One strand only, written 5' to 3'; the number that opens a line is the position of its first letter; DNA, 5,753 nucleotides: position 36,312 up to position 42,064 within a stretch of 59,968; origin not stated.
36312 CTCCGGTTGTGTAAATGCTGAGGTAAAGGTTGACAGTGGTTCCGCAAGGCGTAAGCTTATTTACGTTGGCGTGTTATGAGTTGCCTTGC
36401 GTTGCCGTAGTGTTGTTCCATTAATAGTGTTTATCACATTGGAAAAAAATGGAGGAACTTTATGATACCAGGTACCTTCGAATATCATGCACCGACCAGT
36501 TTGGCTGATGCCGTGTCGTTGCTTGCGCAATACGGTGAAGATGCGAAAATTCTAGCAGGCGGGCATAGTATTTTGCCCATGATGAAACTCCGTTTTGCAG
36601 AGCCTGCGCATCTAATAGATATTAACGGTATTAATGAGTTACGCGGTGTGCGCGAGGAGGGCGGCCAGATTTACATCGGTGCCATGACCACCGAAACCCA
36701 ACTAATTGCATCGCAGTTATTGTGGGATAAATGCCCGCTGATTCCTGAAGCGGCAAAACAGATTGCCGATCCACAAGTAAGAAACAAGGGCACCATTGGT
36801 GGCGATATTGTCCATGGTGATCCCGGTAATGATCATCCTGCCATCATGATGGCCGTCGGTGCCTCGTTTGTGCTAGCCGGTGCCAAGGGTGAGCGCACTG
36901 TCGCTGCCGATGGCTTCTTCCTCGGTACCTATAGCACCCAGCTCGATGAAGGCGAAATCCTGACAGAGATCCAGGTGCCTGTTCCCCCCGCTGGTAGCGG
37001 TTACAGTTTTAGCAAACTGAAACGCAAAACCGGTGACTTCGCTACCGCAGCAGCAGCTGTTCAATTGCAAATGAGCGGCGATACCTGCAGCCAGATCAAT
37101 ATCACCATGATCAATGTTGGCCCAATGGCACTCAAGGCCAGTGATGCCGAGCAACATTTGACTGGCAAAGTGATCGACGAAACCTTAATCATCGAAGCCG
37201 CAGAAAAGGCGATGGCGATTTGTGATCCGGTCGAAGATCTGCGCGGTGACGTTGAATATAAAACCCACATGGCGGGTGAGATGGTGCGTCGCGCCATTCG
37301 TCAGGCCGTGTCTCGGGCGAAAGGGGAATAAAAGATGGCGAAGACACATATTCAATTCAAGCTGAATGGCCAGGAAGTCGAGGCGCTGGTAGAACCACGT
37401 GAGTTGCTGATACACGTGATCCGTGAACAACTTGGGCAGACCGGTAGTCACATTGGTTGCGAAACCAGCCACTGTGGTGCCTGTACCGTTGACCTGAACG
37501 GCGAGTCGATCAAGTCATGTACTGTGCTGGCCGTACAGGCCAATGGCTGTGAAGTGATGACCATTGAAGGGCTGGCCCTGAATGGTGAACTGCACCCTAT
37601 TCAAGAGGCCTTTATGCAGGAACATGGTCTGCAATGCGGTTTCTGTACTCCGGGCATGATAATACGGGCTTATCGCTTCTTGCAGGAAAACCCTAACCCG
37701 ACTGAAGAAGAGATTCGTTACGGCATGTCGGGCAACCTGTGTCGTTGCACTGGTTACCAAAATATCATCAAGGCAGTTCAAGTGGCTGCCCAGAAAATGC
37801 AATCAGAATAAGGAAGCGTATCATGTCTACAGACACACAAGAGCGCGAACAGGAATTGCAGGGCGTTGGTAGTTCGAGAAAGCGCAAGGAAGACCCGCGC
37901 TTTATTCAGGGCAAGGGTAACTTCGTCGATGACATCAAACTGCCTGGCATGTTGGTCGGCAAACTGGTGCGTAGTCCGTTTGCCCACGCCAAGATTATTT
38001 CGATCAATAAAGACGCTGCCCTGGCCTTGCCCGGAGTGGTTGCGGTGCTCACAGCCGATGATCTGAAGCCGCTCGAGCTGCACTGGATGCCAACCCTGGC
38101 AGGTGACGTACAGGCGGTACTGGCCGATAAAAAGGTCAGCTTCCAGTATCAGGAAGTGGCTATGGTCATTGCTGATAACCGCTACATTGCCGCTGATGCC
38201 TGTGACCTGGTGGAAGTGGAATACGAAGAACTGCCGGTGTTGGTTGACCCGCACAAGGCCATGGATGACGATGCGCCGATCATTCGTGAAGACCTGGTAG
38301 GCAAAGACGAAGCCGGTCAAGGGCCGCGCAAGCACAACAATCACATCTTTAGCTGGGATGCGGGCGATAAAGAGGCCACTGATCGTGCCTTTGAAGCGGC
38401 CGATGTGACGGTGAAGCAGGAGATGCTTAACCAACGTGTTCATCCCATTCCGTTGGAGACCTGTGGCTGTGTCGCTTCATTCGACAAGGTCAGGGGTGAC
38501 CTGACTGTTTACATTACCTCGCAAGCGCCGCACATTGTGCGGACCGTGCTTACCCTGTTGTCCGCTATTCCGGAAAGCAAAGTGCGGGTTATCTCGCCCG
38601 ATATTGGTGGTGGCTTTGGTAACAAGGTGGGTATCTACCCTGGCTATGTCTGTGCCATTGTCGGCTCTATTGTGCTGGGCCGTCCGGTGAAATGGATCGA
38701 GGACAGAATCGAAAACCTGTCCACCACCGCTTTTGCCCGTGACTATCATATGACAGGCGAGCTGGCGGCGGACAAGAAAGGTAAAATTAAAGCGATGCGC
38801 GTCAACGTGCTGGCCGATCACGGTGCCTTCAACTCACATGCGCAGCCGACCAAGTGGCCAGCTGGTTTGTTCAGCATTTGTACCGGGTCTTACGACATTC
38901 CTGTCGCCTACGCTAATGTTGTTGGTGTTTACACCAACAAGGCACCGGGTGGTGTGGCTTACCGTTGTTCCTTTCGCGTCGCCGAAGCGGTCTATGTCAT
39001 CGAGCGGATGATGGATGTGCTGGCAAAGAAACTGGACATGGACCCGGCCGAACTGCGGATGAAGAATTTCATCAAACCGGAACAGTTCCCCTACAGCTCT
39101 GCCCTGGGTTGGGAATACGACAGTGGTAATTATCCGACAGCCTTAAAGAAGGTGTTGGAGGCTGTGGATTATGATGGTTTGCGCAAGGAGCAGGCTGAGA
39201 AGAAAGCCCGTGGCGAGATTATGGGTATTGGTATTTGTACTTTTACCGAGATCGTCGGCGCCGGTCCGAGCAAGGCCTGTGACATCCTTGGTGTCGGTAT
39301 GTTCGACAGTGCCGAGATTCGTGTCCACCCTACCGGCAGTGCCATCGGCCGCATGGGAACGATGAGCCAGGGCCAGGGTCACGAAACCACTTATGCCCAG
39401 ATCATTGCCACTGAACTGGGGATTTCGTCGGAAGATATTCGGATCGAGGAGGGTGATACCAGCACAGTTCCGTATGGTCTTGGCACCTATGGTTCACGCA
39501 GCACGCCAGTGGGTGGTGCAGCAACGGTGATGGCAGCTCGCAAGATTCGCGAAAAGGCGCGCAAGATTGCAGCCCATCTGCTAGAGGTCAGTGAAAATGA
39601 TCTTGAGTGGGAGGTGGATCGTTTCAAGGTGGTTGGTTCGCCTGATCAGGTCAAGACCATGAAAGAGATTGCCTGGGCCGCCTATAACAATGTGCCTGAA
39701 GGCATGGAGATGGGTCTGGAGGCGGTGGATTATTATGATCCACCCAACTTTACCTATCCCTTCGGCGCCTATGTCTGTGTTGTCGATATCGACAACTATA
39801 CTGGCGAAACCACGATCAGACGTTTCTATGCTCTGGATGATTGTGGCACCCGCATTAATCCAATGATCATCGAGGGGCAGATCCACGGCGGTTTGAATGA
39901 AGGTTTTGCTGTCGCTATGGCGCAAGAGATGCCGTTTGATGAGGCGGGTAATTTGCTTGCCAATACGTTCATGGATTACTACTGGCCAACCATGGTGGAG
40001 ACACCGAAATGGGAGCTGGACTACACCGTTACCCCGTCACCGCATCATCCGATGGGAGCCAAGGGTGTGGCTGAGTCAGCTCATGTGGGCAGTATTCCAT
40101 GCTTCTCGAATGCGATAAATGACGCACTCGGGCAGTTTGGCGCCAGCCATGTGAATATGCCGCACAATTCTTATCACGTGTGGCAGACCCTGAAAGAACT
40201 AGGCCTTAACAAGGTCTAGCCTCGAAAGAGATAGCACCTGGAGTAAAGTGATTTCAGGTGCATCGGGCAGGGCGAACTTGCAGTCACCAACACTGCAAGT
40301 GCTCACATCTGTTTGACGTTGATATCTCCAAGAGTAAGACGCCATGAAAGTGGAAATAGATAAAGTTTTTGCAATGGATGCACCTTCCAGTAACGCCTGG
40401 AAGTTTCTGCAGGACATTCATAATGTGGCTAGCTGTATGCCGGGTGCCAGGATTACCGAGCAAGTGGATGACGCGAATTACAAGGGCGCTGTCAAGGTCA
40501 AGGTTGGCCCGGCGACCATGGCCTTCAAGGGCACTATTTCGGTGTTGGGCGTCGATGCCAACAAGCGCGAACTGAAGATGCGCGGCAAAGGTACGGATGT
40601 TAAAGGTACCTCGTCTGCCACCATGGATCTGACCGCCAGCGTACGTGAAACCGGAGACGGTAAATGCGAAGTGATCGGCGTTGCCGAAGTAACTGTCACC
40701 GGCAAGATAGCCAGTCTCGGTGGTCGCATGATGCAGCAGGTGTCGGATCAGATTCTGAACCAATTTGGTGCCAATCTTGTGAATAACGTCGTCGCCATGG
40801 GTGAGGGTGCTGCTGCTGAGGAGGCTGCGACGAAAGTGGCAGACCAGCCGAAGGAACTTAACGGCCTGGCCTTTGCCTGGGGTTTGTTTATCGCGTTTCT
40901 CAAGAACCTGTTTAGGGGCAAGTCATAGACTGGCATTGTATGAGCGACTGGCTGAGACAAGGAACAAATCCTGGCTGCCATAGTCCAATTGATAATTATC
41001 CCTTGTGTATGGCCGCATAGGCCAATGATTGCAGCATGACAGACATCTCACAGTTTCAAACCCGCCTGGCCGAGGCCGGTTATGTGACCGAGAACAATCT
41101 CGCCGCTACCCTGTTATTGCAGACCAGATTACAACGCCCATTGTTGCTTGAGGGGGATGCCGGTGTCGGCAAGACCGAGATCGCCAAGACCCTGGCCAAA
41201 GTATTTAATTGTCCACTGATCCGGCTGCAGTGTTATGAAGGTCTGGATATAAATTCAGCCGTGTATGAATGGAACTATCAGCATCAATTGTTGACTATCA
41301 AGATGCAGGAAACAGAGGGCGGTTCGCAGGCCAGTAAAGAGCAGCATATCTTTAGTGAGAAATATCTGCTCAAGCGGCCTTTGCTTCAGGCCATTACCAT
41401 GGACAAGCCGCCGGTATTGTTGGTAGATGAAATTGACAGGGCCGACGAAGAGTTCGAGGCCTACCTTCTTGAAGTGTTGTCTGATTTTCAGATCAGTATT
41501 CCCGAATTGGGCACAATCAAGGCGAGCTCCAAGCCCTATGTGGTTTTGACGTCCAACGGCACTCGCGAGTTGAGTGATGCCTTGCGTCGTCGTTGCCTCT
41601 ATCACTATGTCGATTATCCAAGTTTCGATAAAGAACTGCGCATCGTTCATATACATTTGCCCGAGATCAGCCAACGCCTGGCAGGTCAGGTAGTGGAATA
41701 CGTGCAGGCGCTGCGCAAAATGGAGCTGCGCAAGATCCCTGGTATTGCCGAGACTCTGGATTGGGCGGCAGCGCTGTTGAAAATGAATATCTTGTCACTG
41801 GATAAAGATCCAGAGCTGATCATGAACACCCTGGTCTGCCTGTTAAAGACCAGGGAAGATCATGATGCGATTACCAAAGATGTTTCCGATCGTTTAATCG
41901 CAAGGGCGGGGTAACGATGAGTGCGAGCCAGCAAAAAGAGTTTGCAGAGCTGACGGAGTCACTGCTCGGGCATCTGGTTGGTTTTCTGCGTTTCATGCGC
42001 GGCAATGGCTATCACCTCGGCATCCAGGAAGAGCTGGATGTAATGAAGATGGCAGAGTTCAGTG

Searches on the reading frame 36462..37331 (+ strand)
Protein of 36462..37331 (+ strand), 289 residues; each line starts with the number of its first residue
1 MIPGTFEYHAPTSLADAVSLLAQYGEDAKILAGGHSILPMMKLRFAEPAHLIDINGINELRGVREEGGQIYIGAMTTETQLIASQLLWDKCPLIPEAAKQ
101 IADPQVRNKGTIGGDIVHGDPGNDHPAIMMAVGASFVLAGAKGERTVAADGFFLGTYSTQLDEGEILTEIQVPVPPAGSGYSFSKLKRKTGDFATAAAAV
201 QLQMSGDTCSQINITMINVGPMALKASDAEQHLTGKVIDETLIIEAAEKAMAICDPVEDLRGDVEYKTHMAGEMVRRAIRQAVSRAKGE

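Call 28: search_protein_families(library=ncbifam, proteins=[window:36462-37331:+], max_evalue=0.00001)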
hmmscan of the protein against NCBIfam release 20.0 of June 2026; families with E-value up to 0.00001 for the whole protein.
window:36462-37331:+ (289 aa): 8 families
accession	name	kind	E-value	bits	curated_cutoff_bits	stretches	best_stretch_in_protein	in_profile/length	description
NF041019.1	glyceraldDH_beta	equivalog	9.1e-87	290.8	350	1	1-281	1-279/280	glyceraldehyde dehydrogenase subunit beta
NF043083.1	XdhB_XDHase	equivalog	2.8e-49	167.8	310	1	7-287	6-288/289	xanthine dehydrogenase subunit XdhB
NF007427.0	PRK09971.1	equivalog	6.9e-48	163.3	287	1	7-288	6-289/292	xanthine dehydrogenase FAD-binding subunit XdhB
TIGR02963.1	xanthine_xdhA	equivalog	6.3e-41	140.5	467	1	8-278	195-464/468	xanthine dehydrogenase small subunit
TIGR03195.1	4hydrxCoA_B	equivalog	7.1e-30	104.2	404.55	2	6-117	5-115/321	4-hydroxybenzoyl-CoA reductase subunit beta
TIGR03199.1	pucC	equivalog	3.4e-25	88.8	306.05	1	11-245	1-232/264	xanthine dehydrogenase subunit C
TIGR03312.1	Se_sel_red_FAD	hypoth_equivalog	1.7e-14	53.6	241.5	1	8-275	4-243/257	molybdopterin-dependent oxidoreductase FAD-binding subunit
TIGR02969.1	mam_aldehyde_ox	subfamily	2e-06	25.5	1912.3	1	10-247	241-490/1330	aldehyde oxidase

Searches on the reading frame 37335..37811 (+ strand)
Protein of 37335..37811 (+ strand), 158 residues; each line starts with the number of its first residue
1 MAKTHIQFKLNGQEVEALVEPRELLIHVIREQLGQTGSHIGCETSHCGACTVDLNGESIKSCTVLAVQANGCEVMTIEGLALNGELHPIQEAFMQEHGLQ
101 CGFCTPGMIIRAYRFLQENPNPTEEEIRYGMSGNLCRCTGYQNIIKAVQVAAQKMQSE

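Call 28: search_protein_families(library=ncbifam, proteins=[window:37335-37811:+], max_evalue=0.00001)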
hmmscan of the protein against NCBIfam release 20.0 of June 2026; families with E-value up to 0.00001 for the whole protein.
window:37335-37811:+ (158 aa): 11 families
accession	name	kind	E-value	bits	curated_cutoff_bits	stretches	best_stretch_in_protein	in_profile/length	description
NF041020.1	glyceraldDH_gamma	equivalog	1e-77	259.3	290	1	3-156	10-163/164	glyceraldehyde dehydrogenase subunit gamma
NF043084.2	XdhC_XDHase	equivalog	1.1e-51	174.3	217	1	5-151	2-149/151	xanthine dehydrogenase subunit XdhC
TIGR03193.1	4hydroxCoAred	equivalog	9e-50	168.4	257.8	1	7-152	3-148/148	4-hydroxybenzoyl-CoA reductase subunit gamma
TIGR03198.1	pucE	equivalog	2.9e-48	163.2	254.3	1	3-152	1-149/151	xanthine dehydrogenase subunit E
NF045668.1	pterin_aldehy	equivalog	9.9e-48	162.9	1100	1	7-158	4-158/905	molybdopterin-dependent aldehyde oxidoreductase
NF008514.0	PRK11433.1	equivalog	5.3e-41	140.5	322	1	4-154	51-216/218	aldehyde dehydrogenase iron-sulfur subunit PaoA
NF007387.0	PRK09908.1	equivalog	2.3e-40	137.6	212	1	4-151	7-155/159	xanthine dehydrogenase iron sulfur-binding subunit XdhC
TIGR03311.1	Se_dep_XDH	equivalog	2.6e-40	138.3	830.45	1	7-157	2-149/848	selenium-dependent xanthine dehydrogenase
TIGR02963.1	xanthine_xdhA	equivalog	2.4e-39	135.3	467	1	6-155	1-161/468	xanthine dehydrogenase small subunit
TIGR02969.1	mam_aldehyde_ox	subfamily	6.6e-30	103.4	1912.3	1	6-151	3-160/1330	aldehyde oxidase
TIGR03313.1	Se_sel_red_Mo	hypoth_equivalog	3.3e-11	41.6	1101.9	1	10-156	3-149/951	molybdopterin-dependent oxidoreductase Mo/Fe-S-binding subunit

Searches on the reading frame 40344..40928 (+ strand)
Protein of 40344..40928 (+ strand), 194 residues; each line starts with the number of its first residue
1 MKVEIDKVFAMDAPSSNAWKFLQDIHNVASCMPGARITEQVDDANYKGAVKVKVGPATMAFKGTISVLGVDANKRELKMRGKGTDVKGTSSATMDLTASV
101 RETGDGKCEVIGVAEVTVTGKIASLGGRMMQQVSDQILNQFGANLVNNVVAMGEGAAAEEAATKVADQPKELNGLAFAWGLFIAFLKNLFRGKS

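Call 28: search_protein_families(library=ncbifam, proteins=[window:40344-40928:+], max_evalue=0.00001)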
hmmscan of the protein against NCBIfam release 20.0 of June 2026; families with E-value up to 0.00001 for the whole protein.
window:40344-40928:+ (194 aa): 0 families

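Call 62: search_protein_families(library=pfam, proteins=[window:40344-40928:+], max_evalue=0.0001)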
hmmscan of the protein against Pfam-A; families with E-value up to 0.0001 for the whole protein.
window:40344-40928:+ (194 aa): 1 family
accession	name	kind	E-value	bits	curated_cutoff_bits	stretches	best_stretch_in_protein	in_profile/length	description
PF06240.19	COXG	-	6.9e-20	71.6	22.2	1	9-147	3-137/140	Carbon monoxide dehydrogenase subunit G (CoxG)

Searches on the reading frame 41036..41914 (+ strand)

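Call 28: search_protein_families(library=ncbifam, proteins=[window:41036-41914:+], max_evalue=0.00001)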
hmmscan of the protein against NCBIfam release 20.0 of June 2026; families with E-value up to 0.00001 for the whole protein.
window:41036-41914:+ (292 aa): 3 families
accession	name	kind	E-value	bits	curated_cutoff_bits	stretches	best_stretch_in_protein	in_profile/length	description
NF047784.1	MadB_ATPase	equivalog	2.2e-87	293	475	1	3-282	3-296/298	MadB family AAA-type ATPase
TIGR02640.1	gas_vesic_GvpN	equivalog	6.5e-09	35.7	266.8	1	33-251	21-240/262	gas vesicle protein GvpN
TIGR02639.1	ClpA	equivalog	1.5e-06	26.7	993.15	0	36-66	490-520/734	ATP-dependent Clp protease ATP-binding subunit ClpA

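Call 62: search_protein_families(library=pfam, proteins=[window:41036-41914:+], max_evalue=0.0001)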
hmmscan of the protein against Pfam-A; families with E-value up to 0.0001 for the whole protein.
window:41036-41914:+ (292 aa): 6 families
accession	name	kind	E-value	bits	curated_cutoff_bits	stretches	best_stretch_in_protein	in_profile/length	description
PF07728.20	AAA_5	-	1.8e-13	51.1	22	1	35-187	1-139/139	AAA domain (dynein-related subfamily)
PF00004.35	AAA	-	2.1e-10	41.6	21.2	1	36-187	1-123/131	ATPase family associated with various cellular activities (AAA)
PF07726.17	AAA_3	-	6.2e-08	33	27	0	127-174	65-111/131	ATPase family associated with various cellular activities (AAA)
PF07724.20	AAA_2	-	1.4e-05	25.6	27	1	37-174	7-124/166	AAA domain (Cdc48 subfamily)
PF13191.12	AAA_16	-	2.1e-05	25.5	32.6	0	29-148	18-155/167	AAA ATPase domain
PF13401.12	AAA_22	-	6.4e-05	23.7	27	0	33-149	5-109/130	AAA domain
